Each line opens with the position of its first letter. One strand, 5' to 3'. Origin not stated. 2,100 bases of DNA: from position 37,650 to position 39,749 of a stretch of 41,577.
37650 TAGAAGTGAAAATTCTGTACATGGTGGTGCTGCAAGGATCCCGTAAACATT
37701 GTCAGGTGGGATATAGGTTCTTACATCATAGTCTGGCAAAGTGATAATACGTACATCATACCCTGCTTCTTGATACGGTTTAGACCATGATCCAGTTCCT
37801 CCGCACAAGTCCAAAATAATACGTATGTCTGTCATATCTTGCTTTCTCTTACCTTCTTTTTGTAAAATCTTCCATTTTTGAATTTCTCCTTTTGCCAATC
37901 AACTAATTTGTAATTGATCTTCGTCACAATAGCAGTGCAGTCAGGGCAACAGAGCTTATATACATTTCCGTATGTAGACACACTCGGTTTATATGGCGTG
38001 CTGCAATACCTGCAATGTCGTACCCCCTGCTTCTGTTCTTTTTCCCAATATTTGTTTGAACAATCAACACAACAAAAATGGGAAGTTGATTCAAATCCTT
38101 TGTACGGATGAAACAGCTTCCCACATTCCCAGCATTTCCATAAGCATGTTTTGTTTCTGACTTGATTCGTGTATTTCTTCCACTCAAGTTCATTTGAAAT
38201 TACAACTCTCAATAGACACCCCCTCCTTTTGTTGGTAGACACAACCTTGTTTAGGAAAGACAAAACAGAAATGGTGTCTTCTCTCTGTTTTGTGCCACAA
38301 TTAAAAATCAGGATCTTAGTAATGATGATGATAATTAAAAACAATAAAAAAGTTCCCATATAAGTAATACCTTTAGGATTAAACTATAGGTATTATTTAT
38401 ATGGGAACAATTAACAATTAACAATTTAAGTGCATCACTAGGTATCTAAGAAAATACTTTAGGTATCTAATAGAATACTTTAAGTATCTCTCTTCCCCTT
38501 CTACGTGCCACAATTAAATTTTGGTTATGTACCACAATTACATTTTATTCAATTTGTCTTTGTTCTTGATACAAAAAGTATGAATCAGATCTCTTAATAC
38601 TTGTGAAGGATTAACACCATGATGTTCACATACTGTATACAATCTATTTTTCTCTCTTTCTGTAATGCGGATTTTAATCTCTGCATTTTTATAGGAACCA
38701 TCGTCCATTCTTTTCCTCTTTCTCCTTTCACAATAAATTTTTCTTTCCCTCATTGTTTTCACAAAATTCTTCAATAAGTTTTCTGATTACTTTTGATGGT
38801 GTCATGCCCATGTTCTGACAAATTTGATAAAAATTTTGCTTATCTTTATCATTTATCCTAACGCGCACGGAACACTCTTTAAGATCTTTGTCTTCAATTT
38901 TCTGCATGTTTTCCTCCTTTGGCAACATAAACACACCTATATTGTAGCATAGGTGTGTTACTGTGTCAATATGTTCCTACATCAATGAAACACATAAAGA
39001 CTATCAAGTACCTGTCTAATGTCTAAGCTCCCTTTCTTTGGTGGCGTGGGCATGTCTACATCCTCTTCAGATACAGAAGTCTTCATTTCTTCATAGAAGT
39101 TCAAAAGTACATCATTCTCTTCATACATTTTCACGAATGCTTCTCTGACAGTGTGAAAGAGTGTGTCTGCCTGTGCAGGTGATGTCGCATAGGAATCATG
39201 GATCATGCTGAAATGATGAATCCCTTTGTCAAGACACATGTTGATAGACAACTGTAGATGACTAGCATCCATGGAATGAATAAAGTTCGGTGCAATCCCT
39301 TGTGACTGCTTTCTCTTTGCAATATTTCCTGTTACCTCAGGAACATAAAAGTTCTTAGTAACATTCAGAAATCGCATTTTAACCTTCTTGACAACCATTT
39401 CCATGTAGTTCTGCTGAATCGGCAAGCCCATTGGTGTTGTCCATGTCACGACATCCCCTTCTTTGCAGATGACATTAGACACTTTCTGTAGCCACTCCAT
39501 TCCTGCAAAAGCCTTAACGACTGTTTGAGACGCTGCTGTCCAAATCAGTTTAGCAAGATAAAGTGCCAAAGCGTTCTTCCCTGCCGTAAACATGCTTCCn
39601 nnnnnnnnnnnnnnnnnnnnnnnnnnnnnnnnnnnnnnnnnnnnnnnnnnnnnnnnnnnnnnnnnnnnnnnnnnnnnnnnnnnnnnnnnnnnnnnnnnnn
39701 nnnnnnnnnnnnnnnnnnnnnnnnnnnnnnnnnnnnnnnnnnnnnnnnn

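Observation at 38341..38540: T7-origin-like unit: tandem promoters, paired palindromes, promoter-half heptads and a strong terminator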

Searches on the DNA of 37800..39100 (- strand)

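Call 14: search_dna_similar(query=window:37900-39000:-, collection=phages, mode=distant)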
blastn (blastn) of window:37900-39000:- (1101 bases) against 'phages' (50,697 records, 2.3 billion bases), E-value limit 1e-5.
No match.

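Call 22: search_rna_families(source=window, start=37800, end=39100, threshold=evalue, max_evalue=5)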
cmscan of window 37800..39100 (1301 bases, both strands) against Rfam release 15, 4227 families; matches with E-value up to 5: 7.
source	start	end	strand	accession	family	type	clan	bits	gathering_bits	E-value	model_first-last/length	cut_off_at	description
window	38340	38420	+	RF02319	TtnuHACA12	Gene; snRNA; snoRNA; HACA-box;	-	24.9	80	0.59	1-131/131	no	Tetrahymena snoRNA TtnuHACA12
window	38352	38408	+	RF04147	MIR6224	Gene; miRNA;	-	24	171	0.037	1-176/176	no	MIR6224 microRNA precursor family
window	38341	38403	-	RF04312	trpB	Cis-reg;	-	23.1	59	1.8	1-107/107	no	trpB ncRNA motif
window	38347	38416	-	RF00841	mir-384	Gene; miRNA;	-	21.3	72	1.1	1-88/88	no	mir-384 microRNA precursor family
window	38755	38807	+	RF00384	Pox_AX_element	Cis-reg;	-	19.3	60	3.5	1-62/62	no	Poxvirus AX element late mRNA cis-regulatory element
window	38033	38094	+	RF00705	mir-202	Gene; miRNA;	-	15.2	51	3.9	1-76/76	no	mir-202 microRNA precursor family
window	38018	38076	+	RF02763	IsrM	Gene; sRNA;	-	13.3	376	0.48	43-101/329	no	IsrM sRNA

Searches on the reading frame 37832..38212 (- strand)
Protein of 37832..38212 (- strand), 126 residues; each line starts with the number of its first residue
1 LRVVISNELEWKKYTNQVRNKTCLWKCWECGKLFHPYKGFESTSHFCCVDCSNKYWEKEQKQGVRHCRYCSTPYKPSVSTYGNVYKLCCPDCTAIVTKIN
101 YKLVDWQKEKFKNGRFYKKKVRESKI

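Call 76: search_protein_families(library=pfam, proteins=[window:37832-38212:-], max_evalue=1)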
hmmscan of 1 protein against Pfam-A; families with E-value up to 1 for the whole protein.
window:37832-38212:- (126 aa): 4 families
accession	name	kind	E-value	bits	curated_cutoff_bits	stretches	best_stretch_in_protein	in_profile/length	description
PF24273.1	TRASH_HVO_1752_C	-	0.0012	19.4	27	1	81-94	21-34/47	HVO_1752, C-terminal TRASH domain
PF12156.14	ATPase-cat_bd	-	0.034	15.3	27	1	66-100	1-39/86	Putative metal-binding domain of cation transport ATPase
PF08790.17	zf-LYAR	-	0.2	12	20.7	1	46-60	1-15/28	LYAR-type C2HC zinc finger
PF02146.23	SIR2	-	0.5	10.7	24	1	43-85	105-152/180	Sir2 family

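Call 77: search_protein_families(library=phrogs, proteins=[window:37832-38212:-], max_evalue=0.01)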
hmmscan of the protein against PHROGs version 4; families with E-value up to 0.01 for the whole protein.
window:37832-38212:- (126 aa): 0 families

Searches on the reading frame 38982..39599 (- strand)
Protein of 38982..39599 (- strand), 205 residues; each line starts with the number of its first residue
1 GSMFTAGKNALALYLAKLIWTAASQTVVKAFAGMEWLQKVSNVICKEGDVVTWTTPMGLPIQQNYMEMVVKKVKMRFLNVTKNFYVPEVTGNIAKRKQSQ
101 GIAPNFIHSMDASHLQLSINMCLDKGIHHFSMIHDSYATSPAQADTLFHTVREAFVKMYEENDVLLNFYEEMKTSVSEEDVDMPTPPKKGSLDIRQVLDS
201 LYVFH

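Call 55: search_dna_similar(query=window:38982-39599:-, collection=phages, mode=protein, rows=spread, max_rows=40)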
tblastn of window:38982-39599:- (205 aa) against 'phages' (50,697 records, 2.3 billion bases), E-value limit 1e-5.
Records with a match: 2728; places in all: 2735; records where one place covers at least 80% of the query: 2704.
Best place of each record, by identity: <60% 2728.
By first word of the organism name: Klebsiella 702; Escherichia 360; Pseudomonas 331; Acinetobacter 166; Vibrio 133; Salmonella 113; Yersinia 92; Pectobacterium 84; Ralstonia 55; Xanthomonas 54; and 76 more.
By host as written in the record: - 389; Klebsiella pneumoniae 377; Escherichia coli 123; Acinetobacter baumannii 60; Pseudomonas putida KT2440 and Paw85 53; Pseudomonas aeruginosa 44; Yersinia pestis 38; Pectobacterium atrosepticum DSM18077 33; and 696 more.
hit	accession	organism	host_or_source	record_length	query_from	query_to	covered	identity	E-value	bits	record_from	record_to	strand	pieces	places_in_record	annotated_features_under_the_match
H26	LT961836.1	Yersinia phage fPS-26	-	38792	1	204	100%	42.1%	1e-41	154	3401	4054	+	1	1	g002: RNA polymerase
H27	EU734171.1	Escherichia phage BA14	Escherichia coli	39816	1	204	100%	41.0%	7e-40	149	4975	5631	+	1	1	1: gp1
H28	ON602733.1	Klebsiella phage VLCpiA3a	Klebsiella pneumoniae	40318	1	204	100%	40.5%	5e-36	139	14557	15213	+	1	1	RNA polymerase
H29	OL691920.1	Klebsiella phage vB8388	Klebsiella pneumoniae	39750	1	204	100%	40.1%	2e-36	140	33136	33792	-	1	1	RNA polymerase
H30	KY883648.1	Vibrio phage JSF35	Vibrio cholerae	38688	1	204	100%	39.5%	9e-45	164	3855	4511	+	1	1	DNA-directed RNA polymerase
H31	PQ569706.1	Klebsiella phage vB_Kpn_K74_evo4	Klebsiella pneumoniae K80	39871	1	204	100%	39.1%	3e-37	142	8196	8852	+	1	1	RNA polymerase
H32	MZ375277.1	Escherichia phage T7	-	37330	1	204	100%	38.7%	1e-35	137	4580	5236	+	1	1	RNA polymerase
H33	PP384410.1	Escherichia phage T7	Escherichia coli rfaC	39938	1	204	100%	38.7%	1e-35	137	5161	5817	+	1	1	1: RNA polymerase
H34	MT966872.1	Klebsiella phage P510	Klebsiella pneumoniae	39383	1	204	100%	38.6%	5e-37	141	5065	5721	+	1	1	DNA-directed RNA polymerase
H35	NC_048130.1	Klebsiella phage KN4-1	Klebsiella sp.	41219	1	204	100%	38.6%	7e-37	141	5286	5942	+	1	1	RNA polymerase | hypothetical protein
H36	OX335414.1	Klebsiella phage cp38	Sewage and Seine river water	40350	1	204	100%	38.6%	9e-37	140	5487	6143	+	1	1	record has no annotation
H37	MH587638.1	Klebsiella phage vB_KpnP_IME321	Klebsiella pneumoniae 409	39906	1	204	100%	38.6%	2e-36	139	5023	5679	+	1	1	DNA-directed RNA polymerase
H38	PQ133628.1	Klebsiella phage PQ7254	Klebsiella pneumoniae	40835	1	204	100%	38.6%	2e-36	139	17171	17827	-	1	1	RNA polymerase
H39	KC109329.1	Escherichia phage CLB_P1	-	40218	1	204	100%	38.6%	2e-34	134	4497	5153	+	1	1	RNA polymerase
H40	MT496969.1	Escherichia phage Mt1B1_P3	Escherichia coli Mt1B1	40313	1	204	100%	38.6%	3e-34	133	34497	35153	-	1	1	DNA-directed RNA polymerase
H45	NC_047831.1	Pasteurella phage vB_PmuP_PHB02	Pasteurella multocida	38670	9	204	96%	38.0%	6e-33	130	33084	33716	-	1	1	RNA polymerase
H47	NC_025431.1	Mesorhizobium phage vB_MloP_Lo5R7ANS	Mesorhizobium loti R7ANS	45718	14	204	93%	36.1%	2e-33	131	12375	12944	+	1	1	RNA polymerase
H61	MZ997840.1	Escherichia phage ULINTec6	Escherichia coli APEC 45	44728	14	204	93%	29.4%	3e-18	87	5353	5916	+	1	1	DNA-directed RNA polymerase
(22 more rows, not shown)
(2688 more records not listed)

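Call 56: get_annotated_region(hit=H30, flank=400)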
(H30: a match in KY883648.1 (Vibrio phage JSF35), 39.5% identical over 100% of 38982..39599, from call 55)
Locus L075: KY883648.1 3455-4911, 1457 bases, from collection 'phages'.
description: Vibrio phage JSF35, complete genome.
organism: Vibrio phage JSF35 (NCBI taxid 1983612)
taxonomy: Viruses; Duplodnaviria; Heunggongvirae; Uroviricota; Caudoviricetes; Autographiviridae; Studiervirinae; Chatterjeevirus; Chatterjeevirus ICP3
host: Vibrio cholerae; source: water; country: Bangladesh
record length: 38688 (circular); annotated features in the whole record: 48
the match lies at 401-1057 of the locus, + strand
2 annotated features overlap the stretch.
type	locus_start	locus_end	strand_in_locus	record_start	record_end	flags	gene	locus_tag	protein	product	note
CDS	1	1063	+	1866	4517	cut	-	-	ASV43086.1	DNA-directed RNA polymerase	-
CDS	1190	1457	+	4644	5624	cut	-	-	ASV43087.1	DNA ligase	-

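Call 57: get_annotated_region(hit=H35, flank=400)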
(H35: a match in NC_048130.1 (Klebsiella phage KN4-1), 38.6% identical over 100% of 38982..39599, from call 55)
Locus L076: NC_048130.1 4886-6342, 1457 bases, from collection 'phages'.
description: Klebsiella phage KN4-1 DNA, complete genome.
organism: Klebsiella phage KN4-1 (NCBI taxid 2282631)
taxonomy: Viruses; Duplodnaviria; Heunggongvirae; Uroviricota; Caudoviricetes; Autographiviridae; Studiervirinae; Przondovirus; Przondovirus KN41
host: Klebsiella sp.; source: -; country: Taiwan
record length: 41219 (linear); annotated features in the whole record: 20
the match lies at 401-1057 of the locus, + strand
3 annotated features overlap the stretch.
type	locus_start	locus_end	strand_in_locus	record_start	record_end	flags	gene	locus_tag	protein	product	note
CDS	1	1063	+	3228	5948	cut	-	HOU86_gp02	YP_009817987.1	RNA polymerase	-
CDS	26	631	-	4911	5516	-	-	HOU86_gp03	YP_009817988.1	hypothetical protein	-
CDS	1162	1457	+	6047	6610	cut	-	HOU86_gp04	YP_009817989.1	hypothetical protein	-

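Call 58: get_annotated_region(hit=H45, flank=400)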
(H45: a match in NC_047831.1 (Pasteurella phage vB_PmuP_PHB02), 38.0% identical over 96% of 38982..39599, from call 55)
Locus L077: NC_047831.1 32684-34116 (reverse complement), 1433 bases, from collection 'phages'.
description: Pasteurella phage PHB02, complete genome.
organism: Pasteurella phage vB_PmuP_PHB02 (NCBI taxid 2005054)
taxonomy: Viruses; Duplodnaviria; Heunggongvirae; Uroviricota; Caudoviricetes; Autographiviridae; Wuhanvirus; Wuhanvirus PHB02
host: Pasteurella multocida; source: wastewater wine farm; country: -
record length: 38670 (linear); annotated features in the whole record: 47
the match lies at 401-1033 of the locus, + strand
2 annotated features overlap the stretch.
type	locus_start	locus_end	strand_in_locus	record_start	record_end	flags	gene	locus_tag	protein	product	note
CDS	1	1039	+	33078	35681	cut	-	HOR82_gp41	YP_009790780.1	RNA polymerase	gp1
CDS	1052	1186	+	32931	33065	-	-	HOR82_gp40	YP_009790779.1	hypothetical protein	ORF40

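Call 59: get_annotated_region(hit=H47, flank=400)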
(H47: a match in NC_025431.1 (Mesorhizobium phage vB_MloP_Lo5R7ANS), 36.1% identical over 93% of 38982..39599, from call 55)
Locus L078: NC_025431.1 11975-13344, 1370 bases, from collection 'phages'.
description: Mesorhizobium phagevB_MloP_Lo5R7ANS, complete genome.
organism: Mesorhizobium phage vB_MloP_Lo5R7ANS (NCBI taxid 1527771)
taxonomy: Viruses; Duplodnaviria; Heunggongvirae; Uroviricota; Caudoviricetes; Autographiviridae; Pairvirus; Pairvirus Lo5R7ANS
host: Mesorhizobium loti R7ANS; source: -; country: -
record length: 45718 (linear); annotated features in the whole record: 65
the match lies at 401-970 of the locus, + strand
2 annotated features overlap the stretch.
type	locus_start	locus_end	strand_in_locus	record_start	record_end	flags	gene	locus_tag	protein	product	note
CDS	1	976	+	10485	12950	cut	-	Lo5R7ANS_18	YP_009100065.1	RNA polymerase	T7-like phage DNA-directed RNA polymerase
CDS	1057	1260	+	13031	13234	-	-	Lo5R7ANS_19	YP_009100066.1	hypothetical protein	-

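Call 60: get_annotated_region(hit=H61, flank=400)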
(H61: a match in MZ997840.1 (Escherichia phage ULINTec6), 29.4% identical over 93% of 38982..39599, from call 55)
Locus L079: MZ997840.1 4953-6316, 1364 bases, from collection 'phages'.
description: Escherichia phage ULINTec6, complete genome.
organism: Escherichia phage ULINTec6 (NCBI taxid 2876730)
taxonomy: Viruses; Duplodnaviria; Heunggongvirae; Uroviricota; Caudoviricetes; Autographiviridae; Molineuxvirinae; Vectrevirus
host: Escherichia coli APEC 45; source: -; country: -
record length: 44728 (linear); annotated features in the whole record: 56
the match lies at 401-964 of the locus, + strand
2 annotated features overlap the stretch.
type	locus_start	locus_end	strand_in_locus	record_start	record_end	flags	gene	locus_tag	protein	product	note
CDS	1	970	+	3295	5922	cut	-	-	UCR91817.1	DNA-directed RNA polymerase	-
CDS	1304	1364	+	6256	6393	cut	-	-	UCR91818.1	hypothetical protein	-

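Call 61: get_annotated_region(hit=H26, flank=400)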
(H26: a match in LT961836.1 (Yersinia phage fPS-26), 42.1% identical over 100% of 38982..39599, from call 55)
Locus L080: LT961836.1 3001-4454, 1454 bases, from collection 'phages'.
description: Yersinia phage fPS-26 genome assembly, complete genome: monopartite.
organism: Yersinia phage fPS-26 (NCBI taxid 2052749)
taxonomy: Viruses; Duplodnaviria; Heunggongvirae; Uroviricota; Caudoviricetes; Autographiviridae; Studiervirinae; Helsettvirus; Helsettvirus fPS9
host: -; source: -; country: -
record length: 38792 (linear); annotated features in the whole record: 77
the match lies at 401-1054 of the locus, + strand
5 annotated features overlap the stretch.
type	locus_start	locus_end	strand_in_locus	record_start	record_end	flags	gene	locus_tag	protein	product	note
CDS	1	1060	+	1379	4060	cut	g002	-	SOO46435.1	RNA polymerase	-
regulatory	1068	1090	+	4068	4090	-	-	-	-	promoter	-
CDS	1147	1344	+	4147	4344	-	g003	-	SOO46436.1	hypothetical protein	-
regulatory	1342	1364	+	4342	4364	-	-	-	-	promoter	-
CDS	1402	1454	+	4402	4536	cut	g004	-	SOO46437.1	hypothetical protein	-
